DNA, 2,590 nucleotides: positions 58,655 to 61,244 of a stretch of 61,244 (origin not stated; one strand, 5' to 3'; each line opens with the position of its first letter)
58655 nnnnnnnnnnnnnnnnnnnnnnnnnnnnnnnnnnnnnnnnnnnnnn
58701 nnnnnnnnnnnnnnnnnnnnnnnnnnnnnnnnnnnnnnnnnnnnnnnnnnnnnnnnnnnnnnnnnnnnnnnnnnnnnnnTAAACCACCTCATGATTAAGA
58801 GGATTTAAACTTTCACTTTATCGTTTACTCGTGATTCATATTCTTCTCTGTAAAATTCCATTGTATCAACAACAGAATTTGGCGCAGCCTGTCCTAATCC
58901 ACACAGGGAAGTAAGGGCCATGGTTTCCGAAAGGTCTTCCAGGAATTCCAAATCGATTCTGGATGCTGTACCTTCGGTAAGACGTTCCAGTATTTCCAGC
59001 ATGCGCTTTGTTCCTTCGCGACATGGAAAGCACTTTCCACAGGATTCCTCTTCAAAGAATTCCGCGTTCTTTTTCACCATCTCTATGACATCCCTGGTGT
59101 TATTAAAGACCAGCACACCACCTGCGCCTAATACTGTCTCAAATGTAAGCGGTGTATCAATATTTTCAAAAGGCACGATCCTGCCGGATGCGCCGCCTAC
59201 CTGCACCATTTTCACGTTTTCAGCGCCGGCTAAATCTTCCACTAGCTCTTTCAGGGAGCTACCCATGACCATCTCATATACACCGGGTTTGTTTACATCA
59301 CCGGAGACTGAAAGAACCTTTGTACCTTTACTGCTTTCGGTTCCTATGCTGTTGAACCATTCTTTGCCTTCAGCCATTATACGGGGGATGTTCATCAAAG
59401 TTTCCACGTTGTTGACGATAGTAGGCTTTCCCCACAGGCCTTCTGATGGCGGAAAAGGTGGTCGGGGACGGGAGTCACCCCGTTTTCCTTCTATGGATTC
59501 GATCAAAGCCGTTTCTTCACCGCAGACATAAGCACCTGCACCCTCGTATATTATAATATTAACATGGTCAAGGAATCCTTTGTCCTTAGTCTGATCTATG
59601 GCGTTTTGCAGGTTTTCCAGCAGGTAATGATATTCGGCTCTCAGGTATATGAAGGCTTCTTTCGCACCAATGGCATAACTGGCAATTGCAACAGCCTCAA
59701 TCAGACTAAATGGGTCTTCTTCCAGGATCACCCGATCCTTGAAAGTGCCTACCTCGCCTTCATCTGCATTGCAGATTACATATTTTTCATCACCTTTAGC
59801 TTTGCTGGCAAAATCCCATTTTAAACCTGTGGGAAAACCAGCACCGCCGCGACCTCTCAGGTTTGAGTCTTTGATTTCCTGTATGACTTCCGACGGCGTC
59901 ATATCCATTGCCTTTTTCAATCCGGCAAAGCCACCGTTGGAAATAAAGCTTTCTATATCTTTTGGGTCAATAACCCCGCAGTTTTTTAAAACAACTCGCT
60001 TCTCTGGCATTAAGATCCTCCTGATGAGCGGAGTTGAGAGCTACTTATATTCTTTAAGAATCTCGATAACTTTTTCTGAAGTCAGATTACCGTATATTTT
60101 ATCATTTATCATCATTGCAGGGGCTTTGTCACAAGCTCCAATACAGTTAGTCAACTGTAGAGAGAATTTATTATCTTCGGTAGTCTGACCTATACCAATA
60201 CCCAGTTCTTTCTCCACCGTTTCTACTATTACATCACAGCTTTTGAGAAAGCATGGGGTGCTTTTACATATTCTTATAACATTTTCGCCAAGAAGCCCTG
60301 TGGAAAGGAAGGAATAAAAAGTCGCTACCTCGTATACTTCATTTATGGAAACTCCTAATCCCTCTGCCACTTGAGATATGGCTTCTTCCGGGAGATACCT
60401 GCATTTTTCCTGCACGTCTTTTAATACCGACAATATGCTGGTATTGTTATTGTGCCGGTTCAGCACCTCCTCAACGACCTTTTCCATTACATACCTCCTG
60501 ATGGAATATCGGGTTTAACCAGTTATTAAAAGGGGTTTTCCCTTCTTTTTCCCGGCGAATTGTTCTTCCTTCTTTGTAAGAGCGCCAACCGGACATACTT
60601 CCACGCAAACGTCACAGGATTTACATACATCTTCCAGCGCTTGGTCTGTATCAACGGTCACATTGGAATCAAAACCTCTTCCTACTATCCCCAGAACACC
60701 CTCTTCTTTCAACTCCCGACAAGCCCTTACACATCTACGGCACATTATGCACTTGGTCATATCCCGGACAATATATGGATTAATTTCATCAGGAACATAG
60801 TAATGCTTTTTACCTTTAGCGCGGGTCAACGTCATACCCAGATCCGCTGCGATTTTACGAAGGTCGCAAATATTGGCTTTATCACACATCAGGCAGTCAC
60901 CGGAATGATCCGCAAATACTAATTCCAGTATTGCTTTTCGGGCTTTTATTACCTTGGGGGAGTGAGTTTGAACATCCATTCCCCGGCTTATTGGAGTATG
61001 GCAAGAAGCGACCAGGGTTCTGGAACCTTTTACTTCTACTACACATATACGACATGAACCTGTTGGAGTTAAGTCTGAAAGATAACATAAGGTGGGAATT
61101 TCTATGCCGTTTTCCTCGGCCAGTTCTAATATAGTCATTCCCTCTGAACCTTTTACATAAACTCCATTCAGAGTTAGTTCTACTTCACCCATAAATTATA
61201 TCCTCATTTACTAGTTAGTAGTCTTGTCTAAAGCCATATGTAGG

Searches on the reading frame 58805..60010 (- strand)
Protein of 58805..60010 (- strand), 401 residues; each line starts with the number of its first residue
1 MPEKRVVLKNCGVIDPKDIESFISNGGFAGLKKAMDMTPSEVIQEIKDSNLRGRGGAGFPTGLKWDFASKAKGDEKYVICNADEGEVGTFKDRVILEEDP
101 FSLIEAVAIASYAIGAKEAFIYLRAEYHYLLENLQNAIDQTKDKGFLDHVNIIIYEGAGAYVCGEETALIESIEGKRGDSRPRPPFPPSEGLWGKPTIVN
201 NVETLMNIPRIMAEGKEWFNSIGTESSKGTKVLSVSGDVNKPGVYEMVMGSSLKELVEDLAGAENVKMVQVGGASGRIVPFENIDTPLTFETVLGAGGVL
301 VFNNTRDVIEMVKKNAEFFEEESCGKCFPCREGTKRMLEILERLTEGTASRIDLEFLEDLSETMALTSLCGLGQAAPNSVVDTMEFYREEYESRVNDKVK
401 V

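Call 15: search_protein_families(library=pfam, proteins=[window:58805-60010:-], max_evalue=0.00001)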
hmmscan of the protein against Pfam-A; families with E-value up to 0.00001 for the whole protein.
window:58805-60010:- (401 aa): 3 families
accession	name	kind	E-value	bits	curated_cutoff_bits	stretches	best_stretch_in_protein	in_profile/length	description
PF01512.22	Complex1_51K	-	1.7e-45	155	31.2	1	46-210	1-150/150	Nuo51 FMN-binding domain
PF10589.14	NADH_4Fe-4S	-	9.4e-30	102.8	23.5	1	311-393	2-84/85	NADH-ubiquinone oxidoreductase-F iron-sulfur binding region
PF22461.2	SLBB_2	-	9e-06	26.1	27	0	233-284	3-60/79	SLBB domain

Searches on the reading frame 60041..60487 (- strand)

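Call 15: search_protein_families(library=pfam, proteins=[window:60041-60487:-], max_evalue=0.00001)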
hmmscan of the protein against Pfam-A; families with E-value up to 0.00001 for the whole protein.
window:60041-60487:- (148 aa): 1 family
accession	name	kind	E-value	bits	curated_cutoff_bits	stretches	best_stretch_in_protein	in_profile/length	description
PF01257.25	2Fe-2S_thioredx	-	1.7e-48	164.6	24.8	1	9-148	5-145/145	Thioredoxin-like [2Fe-2S] ferredoxin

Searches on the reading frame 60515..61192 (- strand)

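Call 15: search_protein_families(library=pfam, proteins=[window:60515-61192:-], max_evalue=0.00001)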
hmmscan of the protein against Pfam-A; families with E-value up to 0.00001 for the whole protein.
window:60515-61192:- (225 aa): 8 families
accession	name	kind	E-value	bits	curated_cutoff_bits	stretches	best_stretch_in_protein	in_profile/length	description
PF13510.11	Fer2_4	-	1.6e-18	66.9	22.8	1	3-78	3-81/82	2Fe-2S iron-sulfur cluster binding domain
PF22117.2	Fer4_Nqo3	-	2e-13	50.7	27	1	139-206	2-67/67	NADH-quinone oxidoreductase subunit 3, ferredoxin-like domain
PF10588.14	NADH-G_4Fe-4S_3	-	2.8e-11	43.2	27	1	85-121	1-37/40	NADH-ubiquinone oxidoreductase-G iron-sulfur binding region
PF12838.12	Fer4_7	-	2.2e-08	34.9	27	1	147-204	1-52/52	4Fe-4S dicluster domain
PF00037.32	Fer4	-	4.2e-08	33.1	21.1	0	187-206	5-24/24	4Fe-4S binding domain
PF14697.11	Fer4_21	-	7.2e-07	29.7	35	1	145-204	5-56/59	4Fe-4S dicluster domain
PF13237.11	Fer4_10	-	2.5e-06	27.7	25.5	0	141-158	2-19/53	4Fe-4S dicluster domain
PF12837.12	Fer4_6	-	3.1e-06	27.3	25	0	141-159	2-20/24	4Fe-4S binding domain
